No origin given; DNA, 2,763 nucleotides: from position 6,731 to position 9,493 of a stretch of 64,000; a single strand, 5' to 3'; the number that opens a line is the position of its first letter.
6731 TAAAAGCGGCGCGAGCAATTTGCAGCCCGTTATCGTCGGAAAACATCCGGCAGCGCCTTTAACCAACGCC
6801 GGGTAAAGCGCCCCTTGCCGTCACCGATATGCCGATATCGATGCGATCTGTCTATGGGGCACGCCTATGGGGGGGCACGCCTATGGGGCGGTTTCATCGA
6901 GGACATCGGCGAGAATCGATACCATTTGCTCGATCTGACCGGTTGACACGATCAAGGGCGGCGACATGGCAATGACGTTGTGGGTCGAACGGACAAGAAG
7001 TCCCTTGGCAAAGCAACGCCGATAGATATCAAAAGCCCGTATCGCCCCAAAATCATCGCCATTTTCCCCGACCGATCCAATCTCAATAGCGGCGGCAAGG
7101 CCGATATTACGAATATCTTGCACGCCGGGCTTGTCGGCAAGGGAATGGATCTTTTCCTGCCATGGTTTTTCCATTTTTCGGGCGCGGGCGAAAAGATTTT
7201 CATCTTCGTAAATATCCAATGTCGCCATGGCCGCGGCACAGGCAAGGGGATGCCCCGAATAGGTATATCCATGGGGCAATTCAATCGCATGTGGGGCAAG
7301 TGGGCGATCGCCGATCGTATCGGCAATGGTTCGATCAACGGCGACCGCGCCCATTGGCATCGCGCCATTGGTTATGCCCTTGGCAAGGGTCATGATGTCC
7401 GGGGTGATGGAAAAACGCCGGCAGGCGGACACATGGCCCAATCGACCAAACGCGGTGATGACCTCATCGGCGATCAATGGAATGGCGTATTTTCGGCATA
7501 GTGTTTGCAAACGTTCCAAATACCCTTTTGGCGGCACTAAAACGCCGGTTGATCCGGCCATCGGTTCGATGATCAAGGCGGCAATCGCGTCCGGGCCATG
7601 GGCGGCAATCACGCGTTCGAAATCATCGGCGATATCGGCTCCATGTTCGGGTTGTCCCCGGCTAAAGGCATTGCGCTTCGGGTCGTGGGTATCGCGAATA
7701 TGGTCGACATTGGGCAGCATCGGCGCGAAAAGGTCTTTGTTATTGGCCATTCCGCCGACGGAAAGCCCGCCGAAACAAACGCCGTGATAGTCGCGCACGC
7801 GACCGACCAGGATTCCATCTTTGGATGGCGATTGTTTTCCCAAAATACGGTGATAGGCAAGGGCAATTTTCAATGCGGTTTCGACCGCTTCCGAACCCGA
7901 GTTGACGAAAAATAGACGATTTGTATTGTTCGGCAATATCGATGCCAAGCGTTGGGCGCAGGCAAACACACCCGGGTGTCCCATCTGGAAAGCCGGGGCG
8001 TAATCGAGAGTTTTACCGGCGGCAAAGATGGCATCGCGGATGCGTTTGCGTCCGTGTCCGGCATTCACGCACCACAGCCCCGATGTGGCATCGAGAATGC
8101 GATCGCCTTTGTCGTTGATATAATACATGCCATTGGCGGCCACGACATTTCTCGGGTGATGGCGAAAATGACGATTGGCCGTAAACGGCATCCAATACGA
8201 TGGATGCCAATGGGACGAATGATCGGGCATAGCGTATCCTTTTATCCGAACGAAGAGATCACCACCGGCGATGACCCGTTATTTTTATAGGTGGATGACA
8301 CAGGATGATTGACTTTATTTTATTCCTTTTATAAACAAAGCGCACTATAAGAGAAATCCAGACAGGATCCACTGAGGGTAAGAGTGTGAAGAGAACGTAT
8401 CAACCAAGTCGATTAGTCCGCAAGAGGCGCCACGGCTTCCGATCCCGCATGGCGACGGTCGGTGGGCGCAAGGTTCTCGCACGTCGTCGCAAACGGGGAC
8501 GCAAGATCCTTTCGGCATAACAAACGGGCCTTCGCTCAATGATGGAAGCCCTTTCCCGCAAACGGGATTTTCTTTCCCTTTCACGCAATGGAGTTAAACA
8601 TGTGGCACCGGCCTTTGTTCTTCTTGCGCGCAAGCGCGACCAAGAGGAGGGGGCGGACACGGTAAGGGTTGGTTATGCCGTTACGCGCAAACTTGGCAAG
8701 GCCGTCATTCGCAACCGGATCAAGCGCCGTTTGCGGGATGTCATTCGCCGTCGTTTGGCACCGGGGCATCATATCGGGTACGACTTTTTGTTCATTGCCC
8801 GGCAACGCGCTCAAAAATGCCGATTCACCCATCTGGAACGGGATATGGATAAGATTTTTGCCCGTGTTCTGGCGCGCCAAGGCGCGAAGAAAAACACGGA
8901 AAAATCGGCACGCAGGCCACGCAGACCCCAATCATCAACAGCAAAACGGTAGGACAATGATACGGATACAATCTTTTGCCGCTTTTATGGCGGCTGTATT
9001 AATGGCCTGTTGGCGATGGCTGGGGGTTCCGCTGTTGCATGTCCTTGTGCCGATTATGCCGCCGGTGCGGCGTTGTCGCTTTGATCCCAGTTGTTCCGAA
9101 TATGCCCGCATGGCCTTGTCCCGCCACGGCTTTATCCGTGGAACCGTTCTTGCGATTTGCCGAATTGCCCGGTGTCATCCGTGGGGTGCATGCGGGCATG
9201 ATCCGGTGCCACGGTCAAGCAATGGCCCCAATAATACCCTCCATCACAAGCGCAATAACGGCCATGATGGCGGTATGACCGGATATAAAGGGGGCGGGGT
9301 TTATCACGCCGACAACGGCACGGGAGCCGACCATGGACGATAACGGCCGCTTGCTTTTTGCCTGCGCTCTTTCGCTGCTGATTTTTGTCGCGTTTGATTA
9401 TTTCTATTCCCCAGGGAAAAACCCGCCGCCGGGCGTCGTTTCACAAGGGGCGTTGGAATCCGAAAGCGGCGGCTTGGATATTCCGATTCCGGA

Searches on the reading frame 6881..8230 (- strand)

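Call 25: search_protein_families(library=pfam, proteins=[window:6881-8230:-], max_evalue=0.001)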
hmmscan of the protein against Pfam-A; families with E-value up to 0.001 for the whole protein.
window:6881-8230:- (449 aa): 1 family
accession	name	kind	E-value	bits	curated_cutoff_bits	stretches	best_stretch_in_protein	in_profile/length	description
PF00202.27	Aminotran_3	-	5.3e-83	279.4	30.5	1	23-444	7-403/403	Aminotransferase class-III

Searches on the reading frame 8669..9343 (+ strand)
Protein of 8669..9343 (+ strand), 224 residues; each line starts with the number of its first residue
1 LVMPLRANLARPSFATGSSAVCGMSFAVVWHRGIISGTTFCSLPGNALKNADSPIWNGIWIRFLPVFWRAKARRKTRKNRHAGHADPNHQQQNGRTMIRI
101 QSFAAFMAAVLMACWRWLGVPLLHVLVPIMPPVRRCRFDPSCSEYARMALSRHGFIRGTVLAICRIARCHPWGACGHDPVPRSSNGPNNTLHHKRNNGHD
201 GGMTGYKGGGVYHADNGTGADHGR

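Call 36: search_protein_families(library=pfam, proteins=[window:8669-9343:+], max_evalue=0.001)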
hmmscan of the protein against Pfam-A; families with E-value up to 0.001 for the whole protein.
window:8669-9343:+ (224 aa): 1 family
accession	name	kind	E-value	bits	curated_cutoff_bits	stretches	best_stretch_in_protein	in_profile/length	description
PF01809.23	YidD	-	5.6e-20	71.3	27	1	131-180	17-67/67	Putative membrane protein insertion efficiency factor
